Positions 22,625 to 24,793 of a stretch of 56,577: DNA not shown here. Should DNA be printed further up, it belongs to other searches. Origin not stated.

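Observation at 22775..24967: CphA2-like truncated cyanophycin-synthetase homologue in a non-cyanobacterial catabolic context, with no cyanophycinase nearby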

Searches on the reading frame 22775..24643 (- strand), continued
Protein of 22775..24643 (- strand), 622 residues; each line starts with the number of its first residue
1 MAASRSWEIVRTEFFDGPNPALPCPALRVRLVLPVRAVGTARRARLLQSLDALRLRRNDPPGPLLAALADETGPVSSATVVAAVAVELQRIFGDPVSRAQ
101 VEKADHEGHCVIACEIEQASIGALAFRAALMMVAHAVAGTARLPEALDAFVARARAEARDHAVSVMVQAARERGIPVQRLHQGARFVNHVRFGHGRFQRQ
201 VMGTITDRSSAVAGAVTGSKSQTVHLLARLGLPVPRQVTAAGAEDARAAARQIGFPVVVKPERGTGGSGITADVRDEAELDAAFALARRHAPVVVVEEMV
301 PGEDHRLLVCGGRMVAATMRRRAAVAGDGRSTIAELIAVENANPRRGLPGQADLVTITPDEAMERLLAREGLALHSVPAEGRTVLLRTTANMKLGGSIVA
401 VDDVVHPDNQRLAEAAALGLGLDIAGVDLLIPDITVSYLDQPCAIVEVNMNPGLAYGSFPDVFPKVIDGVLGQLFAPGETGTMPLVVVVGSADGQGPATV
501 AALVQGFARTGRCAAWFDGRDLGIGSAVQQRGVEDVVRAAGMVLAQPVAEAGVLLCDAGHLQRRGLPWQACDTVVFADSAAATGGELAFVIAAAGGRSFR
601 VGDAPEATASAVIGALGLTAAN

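Call 54: search_protein_families(library=pfam, proteins=[L014:2-1198:+, L014:3326-4399:+, L001:6117-7010:+, P0010], max_evalue=0.01)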
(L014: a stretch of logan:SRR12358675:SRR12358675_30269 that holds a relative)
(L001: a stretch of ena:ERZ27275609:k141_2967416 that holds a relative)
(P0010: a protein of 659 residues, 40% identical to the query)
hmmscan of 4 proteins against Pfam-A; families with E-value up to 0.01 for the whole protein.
L014:2-1198:+ (398 aa): 2 families
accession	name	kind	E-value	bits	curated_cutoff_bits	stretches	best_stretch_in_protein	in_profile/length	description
PF07478.18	Dala_Dala_lig_C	-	6e-06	26.3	24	1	2-62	35-95/204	D-ala D-ala ligase C-terminus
PF08443.16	RimK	-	0.0006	19.9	21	0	3-69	40-105/188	RimK-like ATP-grasp domain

L014:3326-4399:+ (358 aa): 1 family
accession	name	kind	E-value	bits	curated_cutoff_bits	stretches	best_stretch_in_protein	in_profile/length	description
PF12146.15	Hydrolase_4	-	2.1e-05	24.4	27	1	174-268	3-99/239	Serine aminopeptidase, S33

L001:6117-7010:+ (297 aa): 3 families
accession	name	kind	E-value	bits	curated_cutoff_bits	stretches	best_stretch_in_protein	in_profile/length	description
PF00578.27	AhpC-TSA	-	9.9e-13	48.6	26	1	8-145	2-122/124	AhpC/TSA family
PF00313.28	CSD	-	6.8e-12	45.5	27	1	212-275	2-65/66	'Cold-shock' DNA-binding domain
PF08534.16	Redoxin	-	8.4e-07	29.3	26.6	1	43-147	27-131/148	Redoxin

P0010 (659 aa): 7 families
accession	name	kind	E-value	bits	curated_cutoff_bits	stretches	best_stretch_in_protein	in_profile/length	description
PF13549.11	ATP-grasp_5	-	2.5e-08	34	27.6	1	242-304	15-82/221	ATP-grasp domain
PF01071.24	GARS_A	-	3.3e-08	34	27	1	237-327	1-97/194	Phosphoribosylglycinamide synthetase, ATP-grasp (A) domain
PF08443.16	RimK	-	5.2e-08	33.1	21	1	238-341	3-107/188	RimK-like ATP-grasp domain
PF07478.18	Dala_Dala_lig_C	-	8.4e-08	32.4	24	1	249-330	5-92/204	D-ala D-ala ligase C-terminus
PF02222.28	ATP-grasp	-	9.2e-07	29.1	27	1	245-319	2-76/179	ATP-grasp domain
PF02786.22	CPSase_L_D2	-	5.1e-06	26.6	19.8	1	242-321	5-91/211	Carbamoyl-phosphate synthase L chain, ATP binding domain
PF02955.21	GSH-S_ATP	-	0.0014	18.6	23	0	262-340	20-102/175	Prokaryotic glutathione synthetase, ATP-grasp domain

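Call 67: search_protein_representatives(alignment_id=A2)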
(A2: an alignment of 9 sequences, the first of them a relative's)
Query: 9 sequences, 620 profile positions. Proteins with E-value up to 0.001 (for the whole library): 14281; up to 1e-10: 9188; up to 1e-30: 4698. The best 150 are listed.
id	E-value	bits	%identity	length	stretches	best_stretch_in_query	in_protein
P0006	0.0e+00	1072.2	-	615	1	1-615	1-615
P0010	1.8e-238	809.7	-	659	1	3-613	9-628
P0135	2.9e-166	571.2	-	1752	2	12-615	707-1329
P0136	7.3e-160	550.0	-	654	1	3-596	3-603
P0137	1.6e-149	515.9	-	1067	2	125-585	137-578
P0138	1.3e-145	503.0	-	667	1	8-592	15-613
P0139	3.7e-142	491.6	-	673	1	8-593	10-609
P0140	1.4e-135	469.8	-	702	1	8-612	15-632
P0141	1.9e-134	466.1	-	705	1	8-594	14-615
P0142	5.8e-134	464.5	-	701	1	8-597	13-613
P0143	6.1e-128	444.6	-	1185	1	7-610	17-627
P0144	9.0e-120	417.6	-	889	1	7-583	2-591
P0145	7.7e-118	411.2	-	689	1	7-593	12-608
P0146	1.3e-116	407.1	-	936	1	8-582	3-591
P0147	1.8e-115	403.4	-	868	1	5-579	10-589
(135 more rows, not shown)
